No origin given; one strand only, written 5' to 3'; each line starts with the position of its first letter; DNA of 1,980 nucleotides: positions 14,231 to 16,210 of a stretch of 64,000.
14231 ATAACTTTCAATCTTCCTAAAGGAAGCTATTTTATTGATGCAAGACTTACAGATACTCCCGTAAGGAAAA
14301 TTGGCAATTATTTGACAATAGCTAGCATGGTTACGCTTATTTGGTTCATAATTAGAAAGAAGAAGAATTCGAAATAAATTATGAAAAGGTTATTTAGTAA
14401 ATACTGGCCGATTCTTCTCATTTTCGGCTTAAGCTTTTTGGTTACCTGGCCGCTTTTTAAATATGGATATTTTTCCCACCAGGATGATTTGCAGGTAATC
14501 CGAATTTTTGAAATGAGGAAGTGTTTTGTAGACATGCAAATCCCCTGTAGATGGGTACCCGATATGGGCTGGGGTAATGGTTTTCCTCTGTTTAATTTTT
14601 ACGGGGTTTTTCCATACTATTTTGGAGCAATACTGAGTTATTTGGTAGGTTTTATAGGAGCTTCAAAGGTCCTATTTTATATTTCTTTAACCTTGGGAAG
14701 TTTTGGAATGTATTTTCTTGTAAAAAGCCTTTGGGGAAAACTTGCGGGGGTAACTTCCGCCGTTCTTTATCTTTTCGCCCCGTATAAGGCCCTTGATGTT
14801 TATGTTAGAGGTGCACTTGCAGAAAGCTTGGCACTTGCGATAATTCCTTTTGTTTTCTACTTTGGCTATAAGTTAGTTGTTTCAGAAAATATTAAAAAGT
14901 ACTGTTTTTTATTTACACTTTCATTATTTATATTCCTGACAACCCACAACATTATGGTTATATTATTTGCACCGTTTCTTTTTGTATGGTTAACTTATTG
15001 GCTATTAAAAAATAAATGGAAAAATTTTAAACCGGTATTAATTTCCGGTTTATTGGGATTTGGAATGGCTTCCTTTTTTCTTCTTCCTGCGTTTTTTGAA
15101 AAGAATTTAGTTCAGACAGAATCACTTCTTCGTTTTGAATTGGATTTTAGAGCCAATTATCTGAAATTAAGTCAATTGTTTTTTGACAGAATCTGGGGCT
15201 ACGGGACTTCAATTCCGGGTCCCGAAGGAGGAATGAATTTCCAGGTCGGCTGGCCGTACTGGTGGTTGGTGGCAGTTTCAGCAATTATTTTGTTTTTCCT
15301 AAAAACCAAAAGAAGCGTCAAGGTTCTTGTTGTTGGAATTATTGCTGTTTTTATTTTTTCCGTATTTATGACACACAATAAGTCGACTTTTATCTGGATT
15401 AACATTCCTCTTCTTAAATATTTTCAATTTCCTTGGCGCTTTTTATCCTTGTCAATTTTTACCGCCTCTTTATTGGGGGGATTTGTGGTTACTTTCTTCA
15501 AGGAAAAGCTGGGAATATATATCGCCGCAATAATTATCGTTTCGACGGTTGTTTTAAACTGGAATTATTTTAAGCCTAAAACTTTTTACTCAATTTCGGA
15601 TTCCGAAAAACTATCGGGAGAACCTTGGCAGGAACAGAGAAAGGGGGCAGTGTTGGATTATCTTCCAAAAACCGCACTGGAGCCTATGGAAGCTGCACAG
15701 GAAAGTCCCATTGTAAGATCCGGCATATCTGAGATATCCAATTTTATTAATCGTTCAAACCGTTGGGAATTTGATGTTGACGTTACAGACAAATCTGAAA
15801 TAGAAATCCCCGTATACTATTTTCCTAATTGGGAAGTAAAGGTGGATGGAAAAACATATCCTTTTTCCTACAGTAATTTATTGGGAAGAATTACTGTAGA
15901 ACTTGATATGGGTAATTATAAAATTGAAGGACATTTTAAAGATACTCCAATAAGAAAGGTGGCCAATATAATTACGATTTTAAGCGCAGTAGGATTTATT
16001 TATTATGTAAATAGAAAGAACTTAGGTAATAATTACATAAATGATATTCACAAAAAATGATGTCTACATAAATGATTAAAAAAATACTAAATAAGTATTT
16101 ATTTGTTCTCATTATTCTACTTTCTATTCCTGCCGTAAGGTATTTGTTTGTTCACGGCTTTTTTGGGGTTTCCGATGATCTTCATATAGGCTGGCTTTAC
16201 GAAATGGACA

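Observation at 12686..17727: Triple tandem array of a 'F-x-QDD[LF]' membrane protein family with uncharacterised motifs (further copies at 38698 and 63582)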

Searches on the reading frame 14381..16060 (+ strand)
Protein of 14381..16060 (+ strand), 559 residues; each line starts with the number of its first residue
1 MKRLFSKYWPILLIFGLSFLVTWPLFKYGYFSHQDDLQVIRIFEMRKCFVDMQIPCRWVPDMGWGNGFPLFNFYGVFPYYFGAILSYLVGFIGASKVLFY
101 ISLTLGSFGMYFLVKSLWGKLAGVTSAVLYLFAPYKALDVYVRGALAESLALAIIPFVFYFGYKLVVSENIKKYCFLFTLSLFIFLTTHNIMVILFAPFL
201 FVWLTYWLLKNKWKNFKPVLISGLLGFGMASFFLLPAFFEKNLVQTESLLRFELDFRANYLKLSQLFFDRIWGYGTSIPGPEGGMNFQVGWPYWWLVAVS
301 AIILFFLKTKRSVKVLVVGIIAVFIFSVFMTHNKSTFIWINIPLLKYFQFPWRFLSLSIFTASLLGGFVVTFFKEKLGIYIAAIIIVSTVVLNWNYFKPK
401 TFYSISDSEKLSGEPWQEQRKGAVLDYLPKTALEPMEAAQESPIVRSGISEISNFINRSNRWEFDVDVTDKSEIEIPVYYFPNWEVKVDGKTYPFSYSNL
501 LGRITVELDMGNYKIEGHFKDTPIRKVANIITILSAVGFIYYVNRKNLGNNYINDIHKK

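Call 4: search_protein_families(library=pfam, proteins=[window:14381-16060:+], max_evalue=1)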
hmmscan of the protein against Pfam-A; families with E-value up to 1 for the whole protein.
window:14381-16060:+ (559 aa): 2 families
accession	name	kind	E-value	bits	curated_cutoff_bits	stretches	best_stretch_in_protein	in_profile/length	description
PF10131.15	PTPS_related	-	2.7e-14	53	26.4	1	71-423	1-337/621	6-pyruvoyl-tetrahydropterin synthase related domain; membrane protein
PF09586.16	YfhO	-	0.071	11.9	28.5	0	458-516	762-820/835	Bacterial membrane protein YfhO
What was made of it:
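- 14381..16060 (+): Paralog B, 559 aa. Bona fide PF10131 (PTPS_related) member, with 11 TM helices, an outward beta-sandwich and a 12th TM helix. Pfam 53 bits against a cut-off of 26.4 (call 4).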

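Call 6: find_homologous_proteins(query=window:14381-16060:+, max_evalue=0.00001)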
Query window:14381-16060:+ (559 aa): 2506 proteins with E <= 0.00001 among 8000 candidates; the best 120 are listed.
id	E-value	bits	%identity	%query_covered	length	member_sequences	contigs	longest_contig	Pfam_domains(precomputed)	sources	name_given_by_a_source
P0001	0.0e+0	1266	100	100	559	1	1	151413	PF10131.16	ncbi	-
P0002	0.0e+0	1058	83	98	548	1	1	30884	PF10131.16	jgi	-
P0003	4.3e-293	991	79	97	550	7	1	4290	PF10131.16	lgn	-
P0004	2.9e-292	989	78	97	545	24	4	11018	PF10131.16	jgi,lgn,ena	-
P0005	2.0e-270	917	72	97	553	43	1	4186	PF10131.16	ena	-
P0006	1.5e-268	910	70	99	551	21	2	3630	PF10131.16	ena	-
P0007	9.7e-268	908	71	98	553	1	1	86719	PF10131.16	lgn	-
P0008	3.4e-267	906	69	98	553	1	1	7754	PF10131.16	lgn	-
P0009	4.4e-264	896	70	97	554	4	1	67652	PF10131.16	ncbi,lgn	-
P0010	3.1e-263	893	69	97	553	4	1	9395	PF10131.16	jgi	-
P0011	6.0e-263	892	70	96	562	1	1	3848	PF10131.16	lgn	-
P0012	7.2e-260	882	68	99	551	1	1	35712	PF10131.16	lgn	-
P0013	7.2e-259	878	69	99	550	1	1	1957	PF10131.16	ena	-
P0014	1.4e-257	874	67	98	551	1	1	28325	PF10131.16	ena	-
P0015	1.9e-255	867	67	98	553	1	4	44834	PF10131.16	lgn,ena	-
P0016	7.0e-255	865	67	97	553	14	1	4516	PF10131.16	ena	-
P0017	1.2e-254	864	67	98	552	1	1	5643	PF10131.16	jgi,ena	jgi:hypothetical protein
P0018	2.3e-254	863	68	97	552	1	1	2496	PF10131.16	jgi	-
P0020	9.0e-254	862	68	98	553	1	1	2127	PF10131.16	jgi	jgi:hypothetical protein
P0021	4.6e-251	853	67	98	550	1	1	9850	PF10131.16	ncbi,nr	ncbi:MAG: 6-pyruvoyl-tetrahydropterin synthase-related protein [bacterium]|nr:6-pyruvoyl-tetrahydrop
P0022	7.5e-250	849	64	98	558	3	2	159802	PF10131.16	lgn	-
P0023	7.4e-248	842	64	100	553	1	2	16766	PF10131.16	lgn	-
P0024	5.3e-243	826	74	88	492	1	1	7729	PF10131.16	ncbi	-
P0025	6.9e-242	822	70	89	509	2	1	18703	PF10131.16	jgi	jgi:hypothetical protein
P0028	2.5e-241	820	64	97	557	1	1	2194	PF10131.16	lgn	-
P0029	6.7e-239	812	65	97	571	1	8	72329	PF10131.16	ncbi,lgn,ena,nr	ncbi:hypothetical protein ISR94_01305 [Candidatus Microgenomates bacterium]|nr:hypothetical protein 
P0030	7.5e-239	812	63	97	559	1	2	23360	PF10131.16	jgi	-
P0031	1.1e-238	812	64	97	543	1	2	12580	PF10131.16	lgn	-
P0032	4.9e-238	810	63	98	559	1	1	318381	PF10131.16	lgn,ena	-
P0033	4.4e-237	806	64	97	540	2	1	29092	PF10131.16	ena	-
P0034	7.7e-237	806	62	97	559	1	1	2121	PF10131.16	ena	-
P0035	8.6e-237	805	63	97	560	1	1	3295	PF10131.16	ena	-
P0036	1.1e-236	805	64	97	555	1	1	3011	PF10131.16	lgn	-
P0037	2.0e-236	804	64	92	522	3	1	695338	PF10131.16,PF09586.17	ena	-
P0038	2.2e-236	804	69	88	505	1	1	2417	PF10131.16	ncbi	-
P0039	9.9e-236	802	65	94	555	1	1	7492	PF10131.16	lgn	-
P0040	2.2e-234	797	63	97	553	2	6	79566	PF10131.16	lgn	-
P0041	1.3e-233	795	62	97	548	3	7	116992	PF10131.16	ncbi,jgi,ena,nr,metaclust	ncbi:MAG TPA: 6-pyruvoyl-tetrahydropterin synthase-related protein [Patescibacteria group bacterium]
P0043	6.9e-232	789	63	96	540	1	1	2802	PF10131.16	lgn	-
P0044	1.1e-231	789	62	97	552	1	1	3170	PF10131.16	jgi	jgi:hypothetical protein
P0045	1.6e-231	788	64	96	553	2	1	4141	PF10131.16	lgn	-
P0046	3.7e-231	787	63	97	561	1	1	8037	PF10131.16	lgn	-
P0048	1.0e-230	785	62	97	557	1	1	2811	PF10131.16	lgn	-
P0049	2.6e-229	781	62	97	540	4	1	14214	PF10131.16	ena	-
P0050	6.6e-229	779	62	97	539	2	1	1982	PF10131.16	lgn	-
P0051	3.0e-228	777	62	95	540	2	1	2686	PF10131.16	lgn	-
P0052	8.3e-228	776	61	97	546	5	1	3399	PF10131.16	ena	-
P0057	4.4e-226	770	63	94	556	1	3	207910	PF10131.16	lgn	-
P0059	5.2e-226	770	61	99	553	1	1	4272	PF10131.16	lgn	-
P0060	5.8e-226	770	62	96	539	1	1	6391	PF10131.16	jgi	jgi:hypothetical protein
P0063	1.8e-224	765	61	97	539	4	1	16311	PF10131.16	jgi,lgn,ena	-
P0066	3.1e-222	757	61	97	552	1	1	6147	PF10131.16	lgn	-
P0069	1.2e-221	755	59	97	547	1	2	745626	PF10131.16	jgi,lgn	jgi:hypothetical protein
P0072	2.3e-219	748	61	96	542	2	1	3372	PF10131.16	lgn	-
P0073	3.6e-219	747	59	97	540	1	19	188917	-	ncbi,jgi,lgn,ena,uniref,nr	ncbi:hypothetical protein A2130_02320 [Candidatus Woesebacteria bacterium GWC2_33_12]|uniref:Membran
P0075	7.3e-219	746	59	96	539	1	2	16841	PF10131.16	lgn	-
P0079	8.4e-218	743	59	96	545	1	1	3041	PF10131.16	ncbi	-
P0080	1.7e-217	742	58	98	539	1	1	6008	PF10131.16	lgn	-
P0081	2.3e-217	741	59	97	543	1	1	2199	PF10131.16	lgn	-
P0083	5.5e-217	740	59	97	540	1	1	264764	PF10131.16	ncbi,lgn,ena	-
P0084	8.2e-217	739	59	96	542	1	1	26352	PF10131.16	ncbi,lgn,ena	-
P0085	1.8e-216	738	60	97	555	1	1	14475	PF10131.16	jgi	-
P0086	1.8e-215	735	60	98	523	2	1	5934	PF10131.16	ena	-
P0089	2.3e-214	731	59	98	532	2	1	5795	PF10131.16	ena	-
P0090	8.0e-214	730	60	94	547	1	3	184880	PF10131.16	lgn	-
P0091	1.7e-213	729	58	95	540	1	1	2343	PF10131.16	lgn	-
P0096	4.3e-211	721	61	94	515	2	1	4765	PF10131.16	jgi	jgi:ABC-type multidrug transport system fused ATPase/permease subunit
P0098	2.0e-210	718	57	98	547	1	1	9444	PF10131.16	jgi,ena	-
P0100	4.6e-206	704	56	98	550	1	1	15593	PF10131.16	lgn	-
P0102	7.7e-204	697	57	97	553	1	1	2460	PF10131.16,PF13231.13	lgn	-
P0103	1.1e-201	690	56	94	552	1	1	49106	PF10131.16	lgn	-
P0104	1.5e-201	689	56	98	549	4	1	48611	PF10131.16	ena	-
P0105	8.8e-201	687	56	97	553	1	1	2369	PF10131.16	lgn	-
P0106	5.3e-200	684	55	98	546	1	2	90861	PF10131.16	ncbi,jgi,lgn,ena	-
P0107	2.0e-199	682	54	97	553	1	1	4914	PF10131.16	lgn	-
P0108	2.4e-199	682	59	89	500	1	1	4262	PF10131.16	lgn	-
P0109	4.7e-199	681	55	96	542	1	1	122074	PF10131.16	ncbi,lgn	-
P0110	5.9e-199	680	55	98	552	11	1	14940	PF10131.16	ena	-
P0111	1.5e-198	679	55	98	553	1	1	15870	PF10131.16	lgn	-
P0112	3.0e-198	678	54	98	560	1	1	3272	PF10131.16,PF13231.13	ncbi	-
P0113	2.4e-197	675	54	94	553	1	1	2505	PF10131.16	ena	-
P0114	7.5e-197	674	55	98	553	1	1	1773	PF10131.16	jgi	jgi:hypothetical protein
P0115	1.5e-196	673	55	98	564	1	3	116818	PF10131.16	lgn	-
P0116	1.9e-196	672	55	98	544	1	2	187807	PF10131.16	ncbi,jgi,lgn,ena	-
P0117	2.1e-196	672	57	95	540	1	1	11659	PF10131.16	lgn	-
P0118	4.1e-196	671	55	93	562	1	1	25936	PF10131.16,PF13231.13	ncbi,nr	ncbi:MAG: 6-pyruvoyl-tetrahydropterin synthase-related protein [Candidatus Staskawiczbacteria bacter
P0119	4.5e-196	671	55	98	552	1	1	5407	PF10131.16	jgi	jgi:hypothetical protein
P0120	4.5e-196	671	55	98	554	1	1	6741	PF10131.16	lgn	-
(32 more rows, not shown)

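Call 7: search_protein_families(library=ncbifam, proteins=[window:14381-16060:+], max_evalue=0.1)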
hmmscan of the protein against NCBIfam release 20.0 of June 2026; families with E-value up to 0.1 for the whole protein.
window:14381-16060:+ (559 aa): 0 families

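Call 20: search_solved_structures(query=A1, max_evalue=10, show_alignments=2)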
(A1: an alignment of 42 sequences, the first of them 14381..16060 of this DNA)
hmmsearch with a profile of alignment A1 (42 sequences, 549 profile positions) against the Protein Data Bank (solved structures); distinct sequences matched with E-value up to 10: 3.
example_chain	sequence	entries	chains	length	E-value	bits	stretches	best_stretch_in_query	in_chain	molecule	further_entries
7w5z_R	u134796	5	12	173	0.55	11.7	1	118-170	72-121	Cytochrome c oxidase subunit TT18 | Transmembrane protein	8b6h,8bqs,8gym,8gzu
3kfo_A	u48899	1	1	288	0.75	11.3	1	491-530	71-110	Nucleoporin NUP133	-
36cd_A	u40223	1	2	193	1.7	10.1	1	24-69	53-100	CAT2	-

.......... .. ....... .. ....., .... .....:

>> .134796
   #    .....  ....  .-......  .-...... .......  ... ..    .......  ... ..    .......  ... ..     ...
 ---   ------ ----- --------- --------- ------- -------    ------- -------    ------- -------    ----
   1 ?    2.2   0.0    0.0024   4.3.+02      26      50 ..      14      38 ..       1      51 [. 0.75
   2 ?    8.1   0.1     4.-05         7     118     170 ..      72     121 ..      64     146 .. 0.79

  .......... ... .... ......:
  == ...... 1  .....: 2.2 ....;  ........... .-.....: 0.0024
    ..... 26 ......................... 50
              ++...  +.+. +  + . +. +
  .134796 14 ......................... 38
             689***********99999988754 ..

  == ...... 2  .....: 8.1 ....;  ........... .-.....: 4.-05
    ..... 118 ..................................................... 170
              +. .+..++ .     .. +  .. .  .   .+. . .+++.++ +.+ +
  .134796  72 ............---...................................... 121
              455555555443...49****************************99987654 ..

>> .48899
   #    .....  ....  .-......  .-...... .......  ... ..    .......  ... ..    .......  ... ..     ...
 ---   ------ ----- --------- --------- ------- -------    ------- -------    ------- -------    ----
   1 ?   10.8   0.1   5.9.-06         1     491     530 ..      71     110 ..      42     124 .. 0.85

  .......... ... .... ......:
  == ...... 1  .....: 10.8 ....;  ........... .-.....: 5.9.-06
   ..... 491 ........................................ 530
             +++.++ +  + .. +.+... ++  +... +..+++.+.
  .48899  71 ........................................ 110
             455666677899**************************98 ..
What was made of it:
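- Tried and rejected: A sequence search of PDB with the family profile found nothing meaningful (E>0.5, call 20).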

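Call 25: find_encoding_contigs(protein=P0001, flank=10000, max_places=3)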
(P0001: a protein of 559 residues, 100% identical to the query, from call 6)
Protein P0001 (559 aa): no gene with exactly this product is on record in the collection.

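Call 27: find_encoding_contigs(protein=P0069, flank=10000, max_places=2)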
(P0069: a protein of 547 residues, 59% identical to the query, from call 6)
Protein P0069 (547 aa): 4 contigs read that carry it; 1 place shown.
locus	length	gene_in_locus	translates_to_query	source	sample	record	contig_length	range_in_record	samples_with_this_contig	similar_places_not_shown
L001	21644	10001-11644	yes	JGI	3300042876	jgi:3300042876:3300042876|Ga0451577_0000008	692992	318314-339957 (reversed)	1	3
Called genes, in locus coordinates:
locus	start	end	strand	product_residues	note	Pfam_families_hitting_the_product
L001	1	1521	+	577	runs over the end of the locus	-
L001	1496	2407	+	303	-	PF00535:Glycos_transf_2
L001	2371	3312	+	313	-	PF13641:Glyco_tranf_2_3, PF00535:Glycos_transf_2, PF10111:Glyco_tranf_2_2 (faint), PF13632:Glyco_trans_2_3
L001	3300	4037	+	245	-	-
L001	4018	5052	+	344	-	PF13439:Glyco_transf_4 (faint), PF00534:Glycos_transf_1, PF13692:Glyco_trans_1_4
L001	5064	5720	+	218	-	PF05401:NodS (faint), PF01209:Ubie_methyltran, PF13489:Methyltransf_23, PF01728:FtsJ (weak), PF13847:Methyltransf_31, PF08241:Methyltransf_11, PF08242:Methyltransf_12, PF13649:Methyltransf_25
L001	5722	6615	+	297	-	PF00535:Glycos_transf_2, PF10111:Glyco_tranf_2_2 (faint), PF13641:Glyco_tranf_2_3, PF13632:Glyco_trans_2_3 (weak)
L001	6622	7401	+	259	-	PF00535:Glycos_transf_2, PF13641:Glyco_tranf_2_3, PF13712:Glyco_tranf_2_5, PF13632:Glyco_trans_2_3 (weak)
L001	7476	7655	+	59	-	-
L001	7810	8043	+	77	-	-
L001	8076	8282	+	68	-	-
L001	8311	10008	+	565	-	PF10131:PTPS_related (faint)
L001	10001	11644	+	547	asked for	PF10131:PTPS_related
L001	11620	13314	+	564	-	PF10131:PTPS_related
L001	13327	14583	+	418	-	PF09594:GT87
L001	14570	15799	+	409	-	PF09594:GT87 (weak)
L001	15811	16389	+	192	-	-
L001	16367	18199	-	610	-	-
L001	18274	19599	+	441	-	PF13231:PMT_2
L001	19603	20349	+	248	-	PF00535:Glycos_transf_2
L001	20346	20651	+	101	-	-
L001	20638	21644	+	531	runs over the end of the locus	PF13231:PMT_2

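Call 28: find_encoding_contigs(protein=P0073, flank=10000, max_places=2)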
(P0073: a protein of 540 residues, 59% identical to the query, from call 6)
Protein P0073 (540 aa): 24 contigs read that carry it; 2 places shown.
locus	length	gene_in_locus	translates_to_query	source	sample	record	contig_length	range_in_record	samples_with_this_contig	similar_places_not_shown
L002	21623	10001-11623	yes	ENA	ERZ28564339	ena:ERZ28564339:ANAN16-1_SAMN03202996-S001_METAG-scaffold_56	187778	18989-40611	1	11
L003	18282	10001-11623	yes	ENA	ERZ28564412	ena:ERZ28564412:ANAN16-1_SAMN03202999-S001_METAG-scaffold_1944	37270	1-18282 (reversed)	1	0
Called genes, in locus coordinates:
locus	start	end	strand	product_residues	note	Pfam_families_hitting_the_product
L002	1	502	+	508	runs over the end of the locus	PF13231:PMT_2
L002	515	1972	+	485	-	PF01943:Polysacc_synt, PF13440:Polysacc_synt_3, PF03023:MurJ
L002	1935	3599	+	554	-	-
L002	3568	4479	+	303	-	PF00535:Glycos_transf_2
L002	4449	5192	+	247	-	-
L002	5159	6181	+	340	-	PF13439:Glyco_transf_4 (faint), PF00534:Glycos_transf_1, PF13692:Glyco_trans_1_4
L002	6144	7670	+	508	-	-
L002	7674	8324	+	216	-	PF01209:Ubie_methyltran, PF13489:Methyltransf_23, PF13847:Methyltransf_31, PF08241:Methyltransf_11, PF08242:Methyltransf_12, PF13649:Methyltransf_25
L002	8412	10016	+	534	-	-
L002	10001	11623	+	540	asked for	-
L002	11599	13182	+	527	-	-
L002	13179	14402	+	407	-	PF09594:GT87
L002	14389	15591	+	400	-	PF26314:MptA_B_family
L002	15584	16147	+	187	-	-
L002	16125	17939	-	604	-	-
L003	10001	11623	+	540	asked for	-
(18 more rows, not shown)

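Call 29: predict_structure(alignment_id=A1)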
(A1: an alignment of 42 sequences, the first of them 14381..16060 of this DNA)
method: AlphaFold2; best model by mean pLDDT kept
length: 559 residues; sequences in the alignment: 42
mean_pLDDT: 86.9   pTM: 0.89
mean pLDDT of the five models: 86.9, 86.2, 85.7, 84.9, 84.5
residues with pLDDT >= 90: 331; 70-90: 164; 50-70: 34; < 50: 30
segments of 3 or more residues with pLDDT < 50: 251-254, 273-286, 547-555, 557-559
pLDDT, mean of each block of 10 residues (from residue 1): 87 95 91 81 93 88 87 87 97 96 97 97 97 87 86 98 97 96 95 93 98 96 97 91 73 55 62 43 49 82 89 94 92 81 74 88 95 91 93 81 89 88 81 86 94 93 96 95 94 94 95 96 93 96 65 42
secondary structure, 60 per line:
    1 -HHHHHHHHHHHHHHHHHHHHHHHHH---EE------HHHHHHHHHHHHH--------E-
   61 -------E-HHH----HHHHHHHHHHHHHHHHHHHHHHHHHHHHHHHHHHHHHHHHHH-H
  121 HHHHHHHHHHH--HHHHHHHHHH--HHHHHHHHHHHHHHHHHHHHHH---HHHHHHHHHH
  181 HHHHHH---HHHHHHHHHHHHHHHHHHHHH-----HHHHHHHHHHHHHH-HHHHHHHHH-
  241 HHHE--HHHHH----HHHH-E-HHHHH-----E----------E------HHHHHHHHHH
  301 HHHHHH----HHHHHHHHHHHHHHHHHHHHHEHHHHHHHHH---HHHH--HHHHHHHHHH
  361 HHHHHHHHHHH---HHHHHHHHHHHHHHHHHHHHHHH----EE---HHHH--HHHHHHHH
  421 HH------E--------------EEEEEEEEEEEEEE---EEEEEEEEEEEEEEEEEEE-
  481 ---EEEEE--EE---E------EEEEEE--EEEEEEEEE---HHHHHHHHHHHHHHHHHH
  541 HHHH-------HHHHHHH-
elements in order: H2-26 H38-50 H77-118 H120-131 H134-143 H146-167 H171-186 H190-210 H216-229 H231-239 H247-251 H256-259 H263-267 H291-306 H311-331 H333-341 H345-348 H351-371 H375-397 H407-410 H413-422 E444-457 E461-479 E484-488 E503-508 E511-519 H523-544 H552-558
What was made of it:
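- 14381..16060 (+): AlphaFold model with pLDDT 86.9 and pTM 0.89 (call 29).
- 15710..15937 (+): Beta-sandwich domain of B (residues 444-519), on the outer side of the membrane. Possibly an acceptor- or carbohydrate-binding module. Strands in the model (call 29).
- On GT-C glycosyltransferase superfamily: The model has pLDDT 86.9 (call 29).
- Checked: The C-terminal beta-rich domain followed by one TM helix appears in the AlphaFold model of B (strands 444-519, helix 523-544; call 29).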

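Call 30: search_protein_representatives(alignment_id=A1)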
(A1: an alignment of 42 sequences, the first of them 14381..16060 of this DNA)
Query: 42 sequences, 549 profile positions. Proteins with E-value up to 0.001 (for the whole library): 17545; up to 1e-10: 12684; up to 1e-30: 5404. The best 150 are listed.
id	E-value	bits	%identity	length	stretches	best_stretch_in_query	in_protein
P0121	0.0e+00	1097.9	-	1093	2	4-546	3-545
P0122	6.2e-207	704.8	-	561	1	1-545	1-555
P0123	5.4e-198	675.3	-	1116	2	9-541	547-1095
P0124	5.2e-185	632.4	-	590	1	2-546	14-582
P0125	1.2e-181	621.3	-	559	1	7-540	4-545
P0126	2.4e-176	603.8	-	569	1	1-548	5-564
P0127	1.3e-174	598.1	-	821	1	11-544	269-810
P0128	1.4e-173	594.7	-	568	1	4-548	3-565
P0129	6.1e-173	592.6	-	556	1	5-547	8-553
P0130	2.9e-171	587.0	-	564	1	6-539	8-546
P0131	6.3e-169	579.3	-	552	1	6-540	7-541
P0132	4.7e-167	573.1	-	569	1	8-542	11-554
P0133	2.6e-166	570.7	-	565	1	6-542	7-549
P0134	3.1e-162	557.2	-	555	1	3-546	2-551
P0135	1.1e-161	555.4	-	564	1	8-544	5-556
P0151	2.1e-151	521.5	-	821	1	7-539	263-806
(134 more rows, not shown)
